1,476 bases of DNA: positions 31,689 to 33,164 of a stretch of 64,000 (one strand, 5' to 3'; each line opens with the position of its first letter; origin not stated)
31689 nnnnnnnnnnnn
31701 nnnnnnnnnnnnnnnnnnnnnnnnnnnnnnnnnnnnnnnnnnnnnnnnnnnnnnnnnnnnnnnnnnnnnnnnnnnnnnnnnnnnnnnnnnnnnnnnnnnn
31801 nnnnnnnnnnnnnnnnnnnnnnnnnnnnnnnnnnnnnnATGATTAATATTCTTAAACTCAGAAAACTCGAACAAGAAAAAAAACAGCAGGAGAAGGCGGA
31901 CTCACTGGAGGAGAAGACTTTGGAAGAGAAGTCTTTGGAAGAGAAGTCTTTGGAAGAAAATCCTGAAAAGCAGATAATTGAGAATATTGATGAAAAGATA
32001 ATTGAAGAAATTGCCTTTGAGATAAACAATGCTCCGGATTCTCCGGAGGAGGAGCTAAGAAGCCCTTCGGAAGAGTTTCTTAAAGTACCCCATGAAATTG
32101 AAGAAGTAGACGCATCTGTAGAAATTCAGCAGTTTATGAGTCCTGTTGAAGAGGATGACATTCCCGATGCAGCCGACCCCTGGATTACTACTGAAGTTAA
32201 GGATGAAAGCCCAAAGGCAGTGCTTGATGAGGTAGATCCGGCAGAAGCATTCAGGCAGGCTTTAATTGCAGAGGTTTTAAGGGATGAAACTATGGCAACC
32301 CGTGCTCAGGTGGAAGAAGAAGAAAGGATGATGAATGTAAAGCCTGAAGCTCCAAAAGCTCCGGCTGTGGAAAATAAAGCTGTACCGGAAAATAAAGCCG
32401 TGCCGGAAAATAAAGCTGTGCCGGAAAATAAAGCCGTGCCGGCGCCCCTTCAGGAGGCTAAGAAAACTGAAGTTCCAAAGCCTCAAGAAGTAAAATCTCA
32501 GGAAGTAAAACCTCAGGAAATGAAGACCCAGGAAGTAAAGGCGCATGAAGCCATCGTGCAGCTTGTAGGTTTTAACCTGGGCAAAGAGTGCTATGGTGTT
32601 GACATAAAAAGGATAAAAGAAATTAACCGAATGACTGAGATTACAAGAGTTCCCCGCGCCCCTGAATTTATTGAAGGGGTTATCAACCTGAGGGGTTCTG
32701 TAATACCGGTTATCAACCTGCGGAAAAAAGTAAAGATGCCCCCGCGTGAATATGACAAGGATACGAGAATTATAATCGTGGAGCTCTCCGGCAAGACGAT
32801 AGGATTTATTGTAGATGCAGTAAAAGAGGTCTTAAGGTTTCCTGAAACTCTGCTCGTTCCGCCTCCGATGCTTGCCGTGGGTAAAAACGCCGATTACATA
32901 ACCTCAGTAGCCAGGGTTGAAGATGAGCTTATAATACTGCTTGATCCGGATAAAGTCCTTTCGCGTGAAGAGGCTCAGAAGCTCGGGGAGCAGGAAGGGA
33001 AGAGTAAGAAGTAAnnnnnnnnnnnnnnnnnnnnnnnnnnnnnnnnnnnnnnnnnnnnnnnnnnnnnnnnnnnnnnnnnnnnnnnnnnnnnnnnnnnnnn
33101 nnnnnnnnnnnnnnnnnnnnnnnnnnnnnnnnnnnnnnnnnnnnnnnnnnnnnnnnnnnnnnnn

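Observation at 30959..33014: ExeA/MshM-type AAA ATPase paired with a ParP-like CheW-domain protein, without CheA or MCP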

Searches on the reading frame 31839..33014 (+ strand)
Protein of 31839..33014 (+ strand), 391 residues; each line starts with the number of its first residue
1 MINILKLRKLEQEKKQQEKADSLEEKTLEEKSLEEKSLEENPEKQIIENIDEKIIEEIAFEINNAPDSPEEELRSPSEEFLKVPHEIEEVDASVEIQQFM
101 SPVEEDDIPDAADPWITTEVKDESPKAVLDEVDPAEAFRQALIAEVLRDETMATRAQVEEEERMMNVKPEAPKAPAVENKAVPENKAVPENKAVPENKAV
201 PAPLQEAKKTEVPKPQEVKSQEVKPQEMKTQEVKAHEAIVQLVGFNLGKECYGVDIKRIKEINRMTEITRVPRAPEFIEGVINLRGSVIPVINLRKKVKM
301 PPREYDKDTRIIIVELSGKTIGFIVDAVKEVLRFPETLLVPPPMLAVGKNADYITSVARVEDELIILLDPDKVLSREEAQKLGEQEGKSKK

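Call 3: search_protein_families(library=pfam, proteins=[window:31839-33014:+], max_evalue=0.01)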
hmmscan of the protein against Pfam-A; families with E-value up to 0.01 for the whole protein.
window:31839-33014:+ (391 aa): 1 family
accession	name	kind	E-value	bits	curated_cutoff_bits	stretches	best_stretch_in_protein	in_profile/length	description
PF01584.24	CheW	-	3.4e-39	134.1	23.5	1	241-377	1-137/138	CheW-like domain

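Call 4: search_protein_families(library=ncbifam, proteins=[window:31839-33014:+], max_evalue=0.01)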
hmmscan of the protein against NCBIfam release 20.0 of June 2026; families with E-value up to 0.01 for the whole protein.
window:31839-33014:+ (391 aa): 2 families
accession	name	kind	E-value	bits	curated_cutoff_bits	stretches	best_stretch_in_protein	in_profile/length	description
NF007903.0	PRK10612.1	equivalog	3.9e-31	108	260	1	242-381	19-158/167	chemotaxis protein CheW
NF041336.1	CheA_Halo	equivalog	3.1e-06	26.1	950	1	237-329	539-626/666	chemotaxis protein CheA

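Call 10: find_homologous_proteins(query=window:31839-33014:+, max_evalue=1e-10)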
Query window:31839-33014:+ (391 aa): 129 proteins with E <= 1e-10 among 8000 candidates; the best 120 are listed.
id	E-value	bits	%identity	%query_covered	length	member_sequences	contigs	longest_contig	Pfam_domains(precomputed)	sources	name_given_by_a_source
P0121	3.6e-140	485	66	100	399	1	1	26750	PF01584.25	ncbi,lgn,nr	ncbi:MAG TPA: chemotaxis protein CheW [Ignavibacteriales bacterium]|nr:chemotaxis protein CheW [Igna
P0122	1.5e-139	483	64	100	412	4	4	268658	PF01584.25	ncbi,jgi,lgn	ncbi:MAG: chemotaxis protein CheW [Bacteroidota bacterium]|jgi:purine-binding chemotaxis protein Che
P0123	3.3e-137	476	66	100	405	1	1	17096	PF01584.25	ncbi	ncbi:MAG: chemotaxis protein CheW [Acidobacteriota bacterium]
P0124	8.0e-135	468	64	100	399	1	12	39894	PF01584.25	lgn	-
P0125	8.7e-134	464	64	100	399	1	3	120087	PF01584.25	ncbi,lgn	ncbi:MAG: chemotaxis protein CheW [Syntrophomonadaceae bacterium]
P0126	4.8e-92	327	44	36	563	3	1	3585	PF01584.25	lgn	-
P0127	3.7e-90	321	46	36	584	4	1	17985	PF01584.25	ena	-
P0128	3.2e-84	301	47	98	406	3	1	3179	PF01584.25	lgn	-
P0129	4.0e-84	301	55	28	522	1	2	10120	PF01584.25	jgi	-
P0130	1.1e-83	300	54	28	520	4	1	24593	PF01584.25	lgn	-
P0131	5.6e-81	291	40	37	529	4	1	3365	PF01584.25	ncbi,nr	ncbi:MAG: chemotaxis protein CheW [Nitrospirae bacterium]|nr:chemotaxis protein CheW [Nitrospirota b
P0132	6.5e-77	277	45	98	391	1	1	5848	PF01584.25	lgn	-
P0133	2.9e-74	269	46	98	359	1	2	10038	PF01584.25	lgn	-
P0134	4.1e-74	268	45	98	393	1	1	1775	PF01584.25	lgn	-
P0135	2.3e-73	266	39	45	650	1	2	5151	PF01584.25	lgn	-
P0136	2.6e-72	262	46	98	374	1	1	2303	PF01584.25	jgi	jgi:purine-binding chemotaxis protein CheW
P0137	3.6e-72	262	45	98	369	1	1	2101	PF01584.25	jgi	jgi:purine-binding chemotaxis protein CheW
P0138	2.0e-70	256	43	39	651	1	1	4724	PF01584.25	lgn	-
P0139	7.4e-70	254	65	4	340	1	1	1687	PF01584.25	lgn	-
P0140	1.2e-69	253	46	37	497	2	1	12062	PF01584.25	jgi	-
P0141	1.3e-69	253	46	37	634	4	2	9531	PF01584.25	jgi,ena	-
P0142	3.9e-67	245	45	37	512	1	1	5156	PF01584.25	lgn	-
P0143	9.1e-65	237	40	98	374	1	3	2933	PF01584.25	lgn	-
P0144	1.1e-64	237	42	99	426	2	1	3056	PF01584.25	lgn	-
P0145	1.9e-64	236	72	38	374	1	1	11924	PF01584.25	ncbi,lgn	ncbi:MAG: chemotaxis protein CheW [Bacillota bacterium]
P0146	2.5e-63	233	42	98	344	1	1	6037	PF01584.25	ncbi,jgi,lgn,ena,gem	ncbi:MAG: chemotaxis protein CheW [Ignavibacteria bacterium]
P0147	1.3e-62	230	49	31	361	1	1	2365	PF01584.25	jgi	jgi:purine-binding chemotaxis protein CheW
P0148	1.9e-62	230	40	38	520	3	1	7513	PF01584.25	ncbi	ncbi:MAG: chemotaxis protein CheW [Moorellaceae bacterium]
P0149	5.1e-62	228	41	98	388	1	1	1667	PF01584.25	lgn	-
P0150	1.2e-61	227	46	36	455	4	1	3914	PF01584.25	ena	-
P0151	6.2e-60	221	41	35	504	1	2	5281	PF01584.25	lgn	-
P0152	2.9e-59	219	43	37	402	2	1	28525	PF01584.25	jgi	-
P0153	4.1e-59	219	46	35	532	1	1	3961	PF01584.25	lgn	-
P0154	5.6e-59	218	50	64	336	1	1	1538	PF01584.25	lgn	-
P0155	2.2e-58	216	39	37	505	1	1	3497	PF01584.25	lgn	-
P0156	2.4e-58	216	42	37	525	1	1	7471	PF01584.25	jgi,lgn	jgi:purine-binding chemotaxis protein CheW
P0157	9.6e-58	214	55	54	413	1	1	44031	PF01584.25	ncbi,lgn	ncbi:MAG: chemotaxis protein CheW [Bacteroidota bacterium]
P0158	1.3e-57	214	86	4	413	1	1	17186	PF01584.25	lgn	-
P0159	1.7e-57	213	72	40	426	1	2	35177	PF01584.25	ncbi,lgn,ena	-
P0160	2.4e-57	213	40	98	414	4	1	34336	PF01584.25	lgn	-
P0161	2.0e-56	210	47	64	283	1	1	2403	PF01584.25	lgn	-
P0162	2.0e-56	210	39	98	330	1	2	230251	PF01584.25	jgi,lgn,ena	-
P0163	2.9e-56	209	39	98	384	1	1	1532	PF01584.25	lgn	-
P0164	1.3e-54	204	42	36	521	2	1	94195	PF01584.25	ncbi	-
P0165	2.4e-54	203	48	64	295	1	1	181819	PF01584.25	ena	-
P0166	3.9e-53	199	40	37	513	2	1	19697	PF01584.25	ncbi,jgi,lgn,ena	jgi:purine-binding chemotaxis protein CheW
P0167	5.1e-53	199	42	98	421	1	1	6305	PF01584.25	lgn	-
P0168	6.9e-52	195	47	65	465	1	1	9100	PF01584.25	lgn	-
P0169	1.3e-51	194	49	65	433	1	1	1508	PF01584.25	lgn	-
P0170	3.2e-49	186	51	54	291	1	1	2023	PF01584.25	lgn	-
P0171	4.3e-49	186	44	69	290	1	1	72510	PF01584.25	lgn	-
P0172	5.8e-49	185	56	38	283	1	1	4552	PF01584.25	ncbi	-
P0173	6.9e-49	185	59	39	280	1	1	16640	PF01584.25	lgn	-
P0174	8.8e-48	181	55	42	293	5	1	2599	PF01584.25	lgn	-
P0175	9.6e-47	178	56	33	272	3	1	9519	PF01584.25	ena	-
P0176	6.0e-46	175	68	5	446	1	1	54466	PF01584.25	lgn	-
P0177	2.5e-45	173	55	43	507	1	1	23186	PF01584.25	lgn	-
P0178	4.3e-45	173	55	33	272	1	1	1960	PF01584.25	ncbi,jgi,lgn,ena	-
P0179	2.5e-44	170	42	70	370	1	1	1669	PF01584.25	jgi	jgi:purine-binding chemotaxis protein CheW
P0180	4.7e-44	169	57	36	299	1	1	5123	PF01584.25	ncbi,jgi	-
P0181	5.7e-44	169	44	48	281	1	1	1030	PF01584.25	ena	-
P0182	1.2e-43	168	52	43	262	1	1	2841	PF01584.25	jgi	jgi:purine-binding chemotaxis protein CheW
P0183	2.2e-43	167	53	41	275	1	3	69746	PF01584.25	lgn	-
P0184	5.2e-43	166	49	43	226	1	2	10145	PF01584.25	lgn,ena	-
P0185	1.3e-42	164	54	33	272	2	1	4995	PF01584.25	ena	-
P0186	2.5e-42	164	43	52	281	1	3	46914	PF01584.25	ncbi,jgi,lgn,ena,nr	ncbi:purine-binding chemotaxis protein CheW [bacterium]|nr:purine-binding chemotaxis protein CheW [b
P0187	2.8e-42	163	56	35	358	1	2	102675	PF01584.25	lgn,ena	-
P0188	3.1e-42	163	43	57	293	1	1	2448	PF01584.25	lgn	-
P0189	3.9e-42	163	52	38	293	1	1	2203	PF01584.25,PF01152.28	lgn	-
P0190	2.5e-41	160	50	37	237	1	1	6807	PF01584.25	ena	-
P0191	6.8e-41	159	47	43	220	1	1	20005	PF01584.25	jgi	-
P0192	8.6e-41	158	57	38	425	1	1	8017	PF01584.25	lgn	-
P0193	1.5e-40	158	52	38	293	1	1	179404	PF01584.25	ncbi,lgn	-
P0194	3.5e-40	156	54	36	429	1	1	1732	PF01584.25,PF04344.19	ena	-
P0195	5.3e-40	156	53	38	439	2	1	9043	PF01584.25,PF04344.19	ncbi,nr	ncbi:MAG: protein phosphatase CheZ [Proteobacteria bacterium]|nr:protein phosphatase CheZ [Pseudomon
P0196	1.8e-39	154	38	61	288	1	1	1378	PF01584.25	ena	-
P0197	2.8e-39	153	53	39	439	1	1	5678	PF01584.25,PF04344.19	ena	-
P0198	5.7e-39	152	53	48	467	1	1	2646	PF01584.25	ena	-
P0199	9.8e-38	148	48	45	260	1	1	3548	PF01584.25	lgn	-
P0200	1.4e-37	148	51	38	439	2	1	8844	PF01584.25,PF04344.19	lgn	-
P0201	3.9e-37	146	50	39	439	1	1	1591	PF01584.25,PF04344.19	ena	-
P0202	5.1e-37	146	55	35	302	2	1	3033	PF01584.25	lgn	-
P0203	9.6e-37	145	34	43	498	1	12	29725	PF01584.25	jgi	jgi:purine-binding chemotaxis protein CheW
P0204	1.1e-36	145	55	35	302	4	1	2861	PF01584.25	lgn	-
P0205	2.0e-36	144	59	37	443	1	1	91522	PF01584.25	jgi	-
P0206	4.1e-36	143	46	47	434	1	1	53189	PF01584.25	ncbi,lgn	-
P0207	6.6e-36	142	51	35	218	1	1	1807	PF01584.25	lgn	-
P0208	1.5e-35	141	46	40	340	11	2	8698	PF01584.25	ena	-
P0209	4.8e-35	140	45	42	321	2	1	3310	PF01584.25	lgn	-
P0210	6.4e-35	139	48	37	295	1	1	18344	PF01584.25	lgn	-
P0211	1.8e-34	138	46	40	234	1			PF01584.25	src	-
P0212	1.3e-33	135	48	37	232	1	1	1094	PF01584.25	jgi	jgi:purine-binding chemotaxis protein CheW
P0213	3.8e-32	130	45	37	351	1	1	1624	PF01584.25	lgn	-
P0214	6.7e-32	129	48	31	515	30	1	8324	PF01584.25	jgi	-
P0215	3.7e-31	127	44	37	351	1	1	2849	PF01584.25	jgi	-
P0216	1.0e-30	125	46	38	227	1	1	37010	PF01584.25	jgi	jgi:purine-binding chemotaxis protein CheW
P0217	1.8e-30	124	47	38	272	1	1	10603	PF01584.25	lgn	-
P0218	1.6e-28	118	46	36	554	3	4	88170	PF01584.25,PF04344.19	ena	-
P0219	1.8e-28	118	45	36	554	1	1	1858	PF01584.25,PF04344.19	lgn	-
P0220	1.8e-28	118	45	36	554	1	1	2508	PF01584.25,PF04344.19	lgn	-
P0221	1.8e-28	118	45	36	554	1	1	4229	PF01584.25,PF04344.19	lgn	-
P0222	2.3e-28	118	45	36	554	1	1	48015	PF01584.25,PF04344.19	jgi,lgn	-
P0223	2.7e-28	117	44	38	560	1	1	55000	PF01584.25,PF04344.19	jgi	-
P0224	3.8e-28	117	45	36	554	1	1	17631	PF01584.25,PF04344.19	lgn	-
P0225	5.2e-28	116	45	35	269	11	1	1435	PF01584.25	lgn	-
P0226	5.2e-28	116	44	38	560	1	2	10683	PF01584.25,PF04344.19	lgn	-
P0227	1.9e-27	115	42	38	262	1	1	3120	PF01584.25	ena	-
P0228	2.5e-27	114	36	40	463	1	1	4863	PF01584.25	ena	-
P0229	4.4e-27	113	40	38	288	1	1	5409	PF01584.25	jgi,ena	-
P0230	7.1e-27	113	43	38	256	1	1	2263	PF01584.25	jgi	jgi:purine-binding chemotaxis protein CheW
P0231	9.4e-27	112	43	38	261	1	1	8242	PF01584.25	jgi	jgi:purine-binding chemotaxis protein CheW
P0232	2.1e-25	108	42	38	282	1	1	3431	PF01584.25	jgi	jgi:purine-binding chemotaxis protein CheW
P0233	2.9e-25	107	45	38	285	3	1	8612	PF01584.25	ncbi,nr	ncbi:MAG TPA: chemotaxis protein CheW [Vicinamibacteria bacterium]|nr:chemotaxis protein CheW [Vicin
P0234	2.0e-24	105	43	35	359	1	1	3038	PF01584.25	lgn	-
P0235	1.1e-23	102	42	38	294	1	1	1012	PF01584.25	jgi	jgi:purine-binding chemotaxis protein CheW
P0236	5.1e-23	100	40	26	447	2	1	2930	PF01584.25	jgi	-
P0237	5.2e-22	97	39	26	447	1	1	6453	PF01584.25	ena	-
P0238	2.2e-21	95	34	39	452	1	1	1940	PF01584.25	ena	-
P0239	1.4e-20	92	51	25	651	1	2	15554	PF13379.12,PF01584.25,PF00072.31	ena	-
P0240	3.6e-19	87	40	35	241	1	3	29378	PF01584.25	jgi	jgi:purine-binding chemotaxis protein CheW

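Call 40: search_solved_structures(query=window:31839-33014:+, max_evalue=0.001)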
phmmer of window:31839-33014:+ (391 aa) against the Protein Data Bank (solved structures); distinct sequences matched with E-value up to 0.001: 6.
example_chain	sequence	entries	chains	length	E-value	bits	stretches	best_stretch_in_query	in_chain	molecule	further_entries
2qdl_A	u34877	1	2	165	1.1e-29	107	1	240-368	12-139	Chemotaxis signal transduction protein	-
2ho9_A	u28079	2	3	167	8.7e-27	97.5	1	241-382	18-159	Chemotaxis protein cheW | CheW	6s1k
8c5v_E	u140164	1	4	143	2.6e-26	95.9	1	243-378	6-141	Chemotaxis protein CheW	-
1k0s_A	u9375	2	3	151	3.4e-15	59.3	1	241-375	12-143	CHEMOTAXIS PROTEIN CHEW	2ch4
4jpb_W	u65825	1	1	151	3.7e-15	59.2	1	241-375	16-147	Chemotaxis protein CheW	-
3ja6_A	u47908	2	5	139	5.1e-15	58.8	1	241-375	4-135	Chemotaxis protein CheW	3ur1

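Call 60: predict_structure(alignment_id=A3)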
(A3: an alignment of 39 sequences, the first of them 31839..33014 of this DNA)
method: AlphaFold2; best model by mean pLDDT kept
length: 391 residues; sequences in the alignment: 39
mean_pLDDT: 68.4   pTM: 0.47
mean pLDDT of the five models: 68.4, 67.9, 66.8, 65.9, 64.6
residues with pLDDT >= 90: 89; 70-90: 94; 50-70: 94; < 50: 114
segments of 3 or more residues with pLDDT < 50: 31-48, 67-71, 73-82, 84-87, 89-91, 105-113, 116-127, 178-181, 190-196, 198-200, 205-213, 217-232
pLDDT, mean of each block of 10 residues (from residue 1): 80 83 55 44 46 62 56 45 47 47 47 46 48 72 78 66 66 49 50 47 49 48 45 68 95 95 90 90 92 92 94 93 96 92 71 88 90 80 69 49
secondary structure, 60 per line:
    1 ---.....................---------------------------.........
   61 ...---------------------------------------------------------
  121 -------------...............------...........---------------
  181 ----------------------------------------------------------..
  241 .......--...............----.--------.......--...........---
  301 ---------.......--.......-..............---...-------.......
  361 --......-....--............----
elements in order: H4-24 H52-63 H134-148 H155-165 E239-247 E250-255 E259-264 E278-284 E287-293 H294-297 E310-316 E319-325 E327-335 E354-360 E363-368 H370-373 H376-387

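Call 64: find_encoding_contigs(protein=P0122, flank=10000, max_places=2)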
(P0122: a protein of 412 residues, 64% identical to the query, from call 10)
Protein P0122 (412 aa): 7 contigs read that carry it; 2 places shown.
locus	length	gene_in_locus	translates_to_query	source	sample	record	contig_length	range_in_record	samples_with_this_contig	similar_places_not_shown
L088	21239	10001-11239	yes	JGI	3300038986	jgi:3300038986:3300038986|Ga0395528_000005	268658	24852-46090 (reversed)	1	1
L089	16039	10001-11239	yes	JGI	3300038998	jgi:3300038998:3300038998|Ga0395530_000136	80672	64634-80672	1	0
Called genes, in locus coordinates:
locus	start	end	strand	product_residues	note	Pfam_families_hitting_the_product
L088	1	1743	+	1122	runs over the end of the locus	PF00128:Alpha-amylase, PF16657:Malt_amylase_C, PF18085:Mak_N_cap (weak)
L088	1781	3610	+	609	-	PF02922:CBM_48, PF00128:Alpha-amylase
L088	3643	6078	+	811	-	PF03065:Glyco_hydro_57, PF12055:DUF3536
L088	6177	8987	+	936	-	PF00128:Alpha-amylase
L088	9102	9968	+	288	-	PF01637:ATPase_2, PF13401:AAA_22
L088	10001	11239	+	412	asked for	PF01584:CheW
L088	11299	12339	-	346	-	PF19572:PorV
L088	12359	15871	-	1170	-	PF07452:CHRD (faint)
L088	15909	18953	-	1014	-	PF13620:CarboxypepD_reg, PF13715:CarbopepD_reg_2, PF07715:Plug, PF25183:OMP_b-brl_4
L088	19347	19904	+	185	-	PF00719:Pyrophosphatase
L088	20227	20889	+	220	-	PF02607:B12-binding_2, PF02310:B12-binding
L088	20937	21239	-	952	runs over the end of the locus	PF01565:FAD_binding_4, PF02754:CCG (faint), PF02913:FAD-oxidase_C, PF12838:Fer4_7 (weak), PF13183:Fer4_8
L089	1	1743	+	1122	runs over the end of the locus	PF00128:Alpha-amylase, PF16657:Malt_amylase_C, PF18085:Mak_N_cap (weak)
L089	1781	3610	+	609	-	PF02922:CBM_48, PF00128:Alpha-amylase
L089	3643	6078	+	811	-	PF03065:Glyco_hydro_57, PF12055:DUF3536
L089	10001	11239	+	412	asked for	PF01584:CheW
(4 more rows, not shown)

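Call 65: find_encoding_contigs(protein=P0193, flank=8000, max_places=1)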
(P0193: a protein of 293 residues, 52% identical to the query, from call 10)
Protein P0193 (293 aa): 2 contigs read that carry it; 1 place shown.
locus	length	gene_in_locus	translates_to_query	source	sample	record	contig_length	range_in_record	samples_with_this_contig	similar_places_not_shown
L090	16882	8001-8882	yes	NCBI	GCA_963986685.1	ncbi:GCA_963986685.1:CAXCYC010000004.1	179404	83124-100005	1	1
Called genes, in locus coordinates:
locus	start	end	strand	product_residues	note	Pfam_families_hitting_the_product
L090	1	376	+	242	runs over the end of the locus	-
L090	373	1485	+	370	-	PF00534:Glycos_transf_1, PF13692:Glyco_trans_1_4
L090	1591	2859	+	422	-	PF00669:Flagellin_N, PF00700:Flagellin_C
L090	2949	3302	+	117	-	PF02561:FliS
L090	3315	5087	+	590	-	PF02465:FliD_N, PF07195:FliD_C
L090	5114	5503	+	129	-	PF03646:FlaG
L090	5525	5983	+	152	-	-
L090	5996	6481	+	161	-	PF04316:FlgM (weak)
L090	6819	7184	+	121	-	PF00072:Response_reg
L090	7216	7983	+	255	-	PF06564:CBP_BcsQ, PF10609:ParA, PF13614:AAA_31, PF00142:Fer4_NifH, PF01656:CbiA, PF02374:ArsA_ATPase, PF09140:MipZ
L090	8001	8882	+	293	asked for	PF01584:CheW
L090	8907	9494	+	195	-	PF13689:DUF4154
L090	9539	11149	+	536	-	PF00672:HAMP, PF00015:MCPsignal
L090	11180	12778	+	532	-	PF00015:MCPsignal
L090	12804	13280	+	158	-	PF01584:CheW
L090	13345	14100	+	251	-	-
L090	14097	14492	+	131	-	PF00072:Response_reg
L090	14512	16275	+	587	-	PF01627:Hpt, PF02895:H-kinase_dim, PF02518:HATPase_c, PF01584:CheW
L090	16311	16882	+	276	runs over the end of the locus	PF03705:CheR_N, PF01739:CheR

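Call 66: find_encoding_contigs(protein=P0233, flank=8000, max_places=1)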
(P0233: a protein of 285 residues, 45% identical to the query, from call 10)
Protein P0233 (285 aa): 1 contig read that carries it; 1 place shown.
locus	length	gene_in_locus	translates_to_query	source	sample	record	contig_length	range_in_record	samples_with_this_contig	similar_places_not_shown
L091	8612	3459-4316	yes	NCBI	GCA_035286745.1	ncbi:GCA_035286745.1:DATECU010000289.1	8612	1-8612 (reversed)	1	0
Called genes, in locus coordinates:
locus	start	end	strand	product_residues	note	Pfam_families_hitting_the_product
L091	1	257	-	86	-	PF00480:ROK (weak)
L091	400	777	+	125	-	PF00072:Response_reg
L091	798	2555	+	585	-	PF01627:Hpt, PF02895:H-kinase_dim, PF02518:HATPase_c, PF01584:CheW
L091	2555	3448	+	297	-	PF13401:AAA_22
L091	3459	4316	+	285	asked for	PF01584:CheW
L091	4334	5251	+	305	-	PF04392:ABC_sub_bind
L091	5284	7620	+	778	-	PF00672:HAMP, PF00015:MCPsignal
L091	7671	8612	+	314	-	?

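Call 68: find_encoding_contigs(protein=P0186, flank=10000, max_places=2)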
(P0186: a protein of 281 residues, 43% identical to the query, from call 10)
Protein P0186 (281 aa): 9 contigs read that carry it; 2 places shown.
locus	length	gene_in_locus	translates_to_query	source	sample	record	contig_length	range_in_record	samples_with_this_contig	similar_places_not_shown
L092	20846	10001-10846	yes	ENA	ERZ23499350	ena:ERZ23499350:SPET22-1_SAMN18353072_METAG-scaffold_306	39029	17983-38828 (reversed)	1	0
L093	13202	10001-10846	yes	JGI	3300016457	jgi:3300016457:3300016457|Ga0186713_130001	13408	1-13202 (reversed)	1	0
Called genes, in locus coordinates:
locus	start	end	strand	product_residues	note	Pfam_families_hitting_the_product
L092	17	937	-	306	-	PF00294:PfkB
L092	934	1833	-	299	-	PF02163:Peptidase_M50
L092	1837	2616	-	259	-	PF01887:SAM_HAT_N, PF20257:SAM_HAT_C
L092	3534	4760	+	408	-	PF00669:Flagellin_N, PF00700:Flagellin_C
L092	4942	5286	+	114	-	PF02561:FliS (weak)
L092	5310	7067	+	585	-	PF02465:FliD_N, PF07195:FliD_C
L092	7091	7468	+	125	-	PF03646:FlaG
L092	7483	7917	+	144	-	-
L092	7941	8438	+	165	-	-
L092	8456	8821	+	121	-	PF00072:Response_reg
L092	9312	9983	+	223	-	PF00142:Fer4_NifH (weak), PF01656:CbiA, PF13614:AAA_31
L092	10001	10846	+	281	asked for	PF01584:CheW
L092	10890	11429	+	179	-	-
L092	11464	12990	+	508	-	PF17152:CHASE8 (faint), PF00672:HAMP, PF00015:MCPsignal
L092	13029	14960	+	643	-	PF02743:dCache_1, PF08269:dCache_2 (weak), PF00672:HAMP, PF00015:MCPsignal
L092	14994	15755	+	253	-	-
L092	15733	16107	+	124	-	PF00072:Response_reg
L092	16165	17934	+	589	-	PF01627:Hpt, PF02895:H-kinase_dim, PF02518:HATPase_c, PF01584:CheW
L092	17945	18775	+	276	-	PF03705:CheR_N, PF01739:CheR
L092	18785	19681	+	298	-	PF08668:HDOD, PF01966:HD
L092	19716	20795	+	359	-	PF00072:Response_reg, PF01339:CheB_methylest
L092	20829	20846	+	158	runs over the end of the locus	PF13690:CheX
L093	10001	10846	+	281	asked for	PF01584:CheW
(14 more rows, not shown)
